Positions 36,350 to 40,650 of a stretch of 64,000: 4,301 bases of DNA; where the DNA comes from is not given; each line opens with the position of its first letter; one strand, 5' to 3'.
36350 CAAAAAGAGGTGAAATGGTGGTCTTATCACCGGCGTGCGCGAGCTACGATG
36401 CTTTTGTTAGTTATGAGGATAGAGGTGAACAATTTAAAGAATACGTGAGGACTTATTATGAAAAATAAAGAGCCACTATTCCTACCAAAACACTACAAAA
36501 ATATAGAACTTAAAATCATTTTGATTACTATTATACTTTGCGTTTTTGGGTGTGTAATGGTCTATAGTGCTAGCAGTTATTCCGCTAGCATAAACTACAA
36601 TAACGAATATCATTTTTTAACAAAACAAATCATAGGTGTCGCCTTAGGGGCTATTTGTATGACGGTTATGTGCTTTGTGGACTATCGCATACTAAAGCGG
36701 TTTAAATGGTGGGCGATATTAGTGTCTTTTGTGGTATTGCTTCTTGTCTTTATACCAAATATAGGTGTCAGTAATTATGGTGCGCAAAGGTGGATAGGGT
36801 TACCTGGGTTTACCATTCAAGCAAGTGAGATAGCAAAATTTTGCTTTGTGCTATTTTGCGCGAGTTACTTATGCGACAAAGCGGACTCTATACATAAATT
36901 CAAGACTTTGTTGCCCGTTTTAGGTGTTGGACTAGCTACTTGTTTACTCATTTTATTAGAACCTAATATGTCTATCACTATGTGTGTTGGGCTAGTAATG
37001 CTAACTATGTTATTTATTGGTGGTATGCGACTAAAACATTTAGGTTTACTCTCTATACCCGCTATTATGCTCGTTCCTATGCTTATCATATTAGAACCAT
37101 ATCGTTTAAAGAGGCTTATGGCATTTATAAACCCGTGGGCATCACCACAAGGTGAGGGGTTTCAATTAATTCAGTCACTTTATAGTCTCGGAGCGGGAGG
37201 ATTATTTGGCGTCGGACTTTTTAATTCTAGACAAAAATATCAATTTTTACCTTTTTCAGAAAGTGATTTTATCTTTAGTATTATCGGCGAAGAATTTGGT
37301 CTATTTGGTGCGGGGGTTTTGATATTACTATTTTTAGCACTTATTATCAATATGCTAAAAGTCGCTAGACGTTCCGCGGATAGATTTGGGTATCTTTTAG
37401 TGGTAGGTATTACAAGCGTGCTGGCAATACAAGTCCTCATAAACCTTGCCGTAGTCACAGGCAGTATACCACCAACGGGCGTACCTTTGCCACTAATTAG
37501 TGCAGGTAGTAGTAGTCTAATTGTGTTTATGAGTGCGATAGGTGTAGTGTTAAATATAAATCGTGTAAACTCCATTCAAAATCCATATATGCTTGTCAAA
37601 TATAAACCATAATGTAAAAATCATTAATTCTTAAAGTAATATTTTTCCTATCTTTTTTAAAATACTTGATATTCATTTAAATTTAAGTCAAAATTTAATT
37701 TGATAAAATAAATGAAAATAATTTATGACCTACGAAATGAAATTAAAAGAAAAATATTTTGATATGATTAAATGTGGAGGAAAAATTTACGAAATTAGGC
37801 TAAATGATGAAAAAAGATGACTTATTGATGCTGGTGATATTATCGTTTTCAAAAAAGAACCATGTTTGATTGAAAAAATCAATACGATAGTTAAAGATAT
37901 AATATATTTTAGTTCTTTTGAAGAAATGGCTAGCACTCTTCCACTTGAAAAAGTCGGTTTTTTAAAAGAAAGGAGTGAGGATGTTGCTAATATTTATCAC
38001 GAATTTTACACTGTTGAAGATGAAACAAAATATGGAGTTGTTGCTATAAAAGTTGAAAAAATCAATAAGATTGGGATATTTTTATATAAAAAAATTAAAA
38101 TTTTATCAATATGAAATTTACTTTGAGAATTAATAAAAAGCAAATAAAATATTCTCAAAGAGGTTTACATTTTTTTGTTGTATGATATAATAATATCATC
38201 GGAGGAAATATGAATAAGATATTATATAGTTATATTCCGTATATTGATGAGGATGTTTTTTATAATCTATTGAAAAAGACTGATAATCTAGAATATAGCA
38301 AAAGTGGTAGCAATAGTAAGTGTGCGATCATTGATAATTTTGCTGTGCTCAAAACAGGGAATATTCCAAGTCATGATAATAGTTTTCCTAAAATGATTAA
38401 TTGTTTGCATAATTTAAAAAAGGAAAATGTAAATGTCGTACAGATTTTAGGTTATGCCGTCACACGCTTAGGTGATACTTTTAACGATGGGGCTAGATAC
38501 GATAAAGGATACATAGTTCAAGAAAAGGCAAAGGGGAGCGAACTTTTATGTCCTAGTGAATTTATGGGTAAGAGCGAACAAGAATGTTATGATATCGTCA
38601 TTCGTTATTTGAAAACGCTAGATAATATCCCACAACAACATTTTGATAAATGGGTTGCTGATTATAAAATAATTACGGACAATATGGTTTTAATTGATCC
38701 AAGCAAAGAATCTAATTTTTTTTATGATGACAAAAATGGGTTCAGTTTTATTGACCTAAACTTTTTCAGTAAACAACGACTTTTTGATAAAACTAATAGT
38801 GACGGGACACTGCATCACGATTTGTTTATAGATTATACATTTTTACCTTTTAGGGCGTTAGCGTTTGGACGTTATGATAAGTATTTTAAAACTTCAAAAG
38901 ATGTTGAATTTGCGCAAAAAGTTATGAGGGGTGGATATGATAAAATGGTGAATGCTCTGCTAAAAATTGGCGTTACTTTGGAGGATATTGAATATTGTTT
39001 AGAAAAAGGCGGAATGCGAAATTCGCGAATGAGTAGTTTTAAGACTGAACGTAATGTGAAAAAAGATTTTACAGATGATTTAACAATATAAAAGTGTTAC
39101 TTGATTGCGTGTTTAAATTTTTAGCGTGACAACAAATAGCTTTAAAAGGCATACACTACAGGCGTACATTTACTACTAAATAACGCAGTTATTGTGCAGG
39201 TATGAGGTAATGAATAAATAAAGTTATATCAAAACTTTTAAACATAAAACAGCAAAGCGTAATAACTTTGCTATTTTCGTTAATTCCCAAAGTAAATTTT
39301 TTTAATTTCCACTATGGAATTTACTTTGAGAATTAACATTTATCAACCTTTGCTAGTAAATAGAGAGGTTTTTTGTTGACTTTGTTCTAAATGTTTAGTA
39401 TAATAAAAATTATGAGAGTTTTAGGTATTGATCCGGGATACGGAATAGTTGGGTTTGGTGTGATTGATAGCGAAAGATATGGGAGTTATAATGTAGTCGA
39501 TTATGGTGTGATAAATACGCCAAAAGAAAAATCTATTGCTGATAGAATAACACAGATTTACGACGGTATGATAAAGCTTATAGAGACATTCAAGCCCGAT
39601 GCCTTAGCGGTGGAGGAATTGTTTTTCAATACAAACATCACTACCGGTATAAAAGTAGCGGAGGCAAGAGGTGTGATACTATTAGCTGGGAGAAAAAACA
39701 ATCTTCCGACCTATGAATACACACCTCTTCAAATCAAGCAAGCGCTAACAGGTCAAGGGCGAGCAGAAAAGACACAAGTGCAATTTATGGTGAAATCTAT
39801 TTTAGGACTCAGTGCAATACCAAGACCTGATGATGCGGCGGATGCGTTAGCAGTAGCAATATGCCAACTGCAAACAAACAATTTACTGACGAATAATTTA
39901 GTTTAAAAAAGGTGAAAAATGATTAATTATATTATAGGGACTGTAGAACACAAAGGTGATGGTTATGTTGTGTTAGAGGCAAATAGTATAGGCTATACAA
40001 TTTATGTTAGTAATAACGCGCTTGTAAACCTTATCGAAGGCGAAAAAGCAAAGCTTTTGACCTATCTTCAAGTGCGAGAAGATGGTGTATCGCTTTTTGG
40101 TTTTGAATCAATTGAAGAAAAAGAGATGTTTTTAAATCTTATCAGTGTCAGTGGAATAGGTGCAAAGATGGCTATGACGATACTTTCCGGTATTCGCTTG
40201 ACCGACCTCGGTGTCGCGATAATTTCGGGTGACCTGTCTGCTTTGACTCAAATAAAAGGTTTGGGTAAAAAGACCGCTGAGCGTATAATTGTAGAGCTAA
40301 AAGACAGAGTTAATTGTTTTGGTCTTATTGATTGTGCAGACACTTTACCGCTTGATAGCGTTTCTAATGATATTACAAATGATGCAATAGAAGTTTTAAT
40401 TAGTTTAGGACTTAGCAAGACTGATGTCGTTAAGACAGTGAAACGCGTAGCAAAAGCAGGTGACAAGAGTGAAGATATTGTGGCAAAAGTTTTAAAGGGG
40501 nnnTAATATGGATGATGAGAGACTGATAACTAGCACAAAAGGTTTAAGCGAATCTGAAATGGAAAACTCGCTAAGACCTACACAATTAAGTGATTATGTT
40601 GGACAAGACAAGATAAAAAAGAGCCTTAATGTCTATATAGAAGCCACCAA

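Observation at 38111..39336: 1.2-kb single-gene cassette bracketed by a 22/23-nt direct repeat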

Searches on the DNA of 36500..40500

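Call 7: search_rna_families(source=window, start=36500, end=40500, threshold=evalue, max_evalue=1)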
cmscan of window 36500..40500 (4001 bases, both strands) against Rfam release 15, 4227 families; matches with E-value up to 1: 0.
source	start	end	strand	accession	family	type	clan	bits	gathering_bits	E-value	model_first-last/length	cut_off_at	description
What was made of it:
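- There is no Rfam match (call 7).
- Tried and rejected: Rfam scan of 36500-40500 at E<=1: no match (call 7).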
